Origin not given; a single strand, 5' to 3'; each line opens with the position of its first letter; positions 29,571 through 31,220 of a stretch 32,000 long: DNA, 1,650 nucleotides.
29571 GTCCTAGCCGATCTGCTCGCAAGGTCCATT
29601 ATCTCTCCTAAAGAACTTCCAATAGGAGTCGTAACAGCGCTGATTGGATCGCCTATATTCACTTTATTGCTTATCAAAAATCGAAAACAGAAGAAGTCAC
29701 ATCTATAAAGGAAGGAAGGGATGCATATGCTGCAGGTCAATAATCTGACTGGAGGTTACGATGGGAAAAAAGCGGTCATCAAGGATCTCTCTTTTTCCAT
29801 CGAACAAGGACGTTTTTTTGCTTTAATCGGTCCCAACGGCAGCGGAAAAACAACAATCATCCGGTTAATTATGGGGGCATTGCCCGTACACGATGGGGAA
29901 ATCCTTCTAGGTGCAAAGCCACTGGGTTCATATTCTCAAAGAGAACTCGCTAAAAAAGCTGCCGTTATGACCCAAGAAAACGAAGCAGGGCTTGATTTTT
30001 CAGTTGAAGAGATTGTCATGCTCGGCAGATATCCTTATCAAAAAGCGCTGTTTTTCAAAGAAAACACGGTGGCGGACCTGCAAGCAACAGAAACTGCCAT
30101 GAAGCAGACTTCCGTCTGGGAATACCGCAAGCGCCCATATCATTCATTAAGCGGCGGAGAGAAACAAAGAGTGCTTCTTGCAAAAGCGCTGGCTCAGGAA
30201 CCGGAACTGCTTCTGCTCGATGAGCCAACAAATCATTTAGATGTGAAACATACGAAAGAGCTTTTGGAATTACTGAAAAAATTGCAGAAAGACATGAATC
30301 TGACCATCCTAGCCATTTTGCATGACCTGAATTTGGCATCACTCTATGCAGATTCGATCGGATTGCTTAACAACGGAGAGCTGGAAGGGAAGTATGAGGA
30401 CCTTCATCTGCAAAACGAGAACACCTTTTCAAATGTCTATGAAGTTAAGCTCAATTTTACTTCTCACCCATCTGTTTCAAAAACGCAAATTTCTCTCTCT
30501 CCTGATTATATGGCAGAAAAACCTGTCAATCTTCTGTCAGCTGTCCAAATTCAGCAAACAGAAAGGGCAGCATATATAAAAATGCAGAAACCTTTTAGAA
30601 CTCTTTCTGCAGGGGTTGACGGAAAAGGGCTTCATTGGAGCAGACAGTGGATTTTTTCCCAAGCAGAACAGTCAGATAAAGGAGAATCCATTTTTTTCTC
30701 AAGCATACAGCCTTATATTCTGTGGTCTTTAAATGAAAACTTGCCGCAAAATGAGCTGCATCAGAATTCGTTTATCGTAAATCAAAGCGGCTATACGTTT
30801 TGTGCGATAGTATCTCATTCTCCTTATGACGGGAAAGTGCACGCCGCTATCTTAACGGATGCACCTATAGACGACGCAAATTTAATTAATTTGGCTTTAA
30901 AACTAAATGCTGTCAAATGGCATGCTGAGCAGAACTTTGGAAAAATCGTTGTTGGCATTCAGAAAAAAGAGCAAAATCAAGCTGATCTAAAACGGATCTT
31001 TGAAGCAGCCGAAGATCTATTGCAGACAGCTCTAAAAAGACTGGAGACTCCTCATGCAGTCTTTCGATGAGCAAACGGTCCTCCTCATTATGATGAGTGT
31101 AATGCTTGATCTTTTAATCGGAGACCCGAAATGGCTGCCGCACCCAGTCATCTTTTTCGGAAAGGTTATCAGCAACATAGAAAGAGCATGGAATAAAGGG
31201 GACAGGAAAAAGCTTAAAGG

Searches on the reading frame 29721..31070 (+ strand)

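Call 48: search_protein_families(library=pfam, proteins=[window:29721-31070:+], max_evalue=0.001)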
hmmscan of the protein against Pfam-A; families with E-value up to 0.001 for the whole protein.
window:29721-31070:+ (449 aa): 6 families
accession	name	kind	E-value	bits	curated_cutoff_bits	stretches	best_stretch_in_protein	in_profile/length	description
PF00005.33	ABC_tran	-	1.5e-30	107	25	1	21-171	2-137/137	ABC transporter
PF13304.12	AAA_21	-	4.6e-13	50.3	27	2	135-190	230-288/304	AAA domain, putative AbiEii toxin, Type IV TA system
PF02463.25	SMC_N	-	4.1e-09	36.6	40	1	30-199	24-197/220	RecF/RecN/SMC N terminal domain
PF13401.12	AAA_22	-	1e-05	26.3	27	1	29-196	4-118/130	AAA domain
PF13558.12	SbcC_Walker_B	-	0.00013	22.5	27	0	120-186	12-89/90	SbcC/RAD50-like, Walker B motif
PF13476.12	AAA_23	-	0.00052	21.1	27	1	29-54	18-43/201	AAA domain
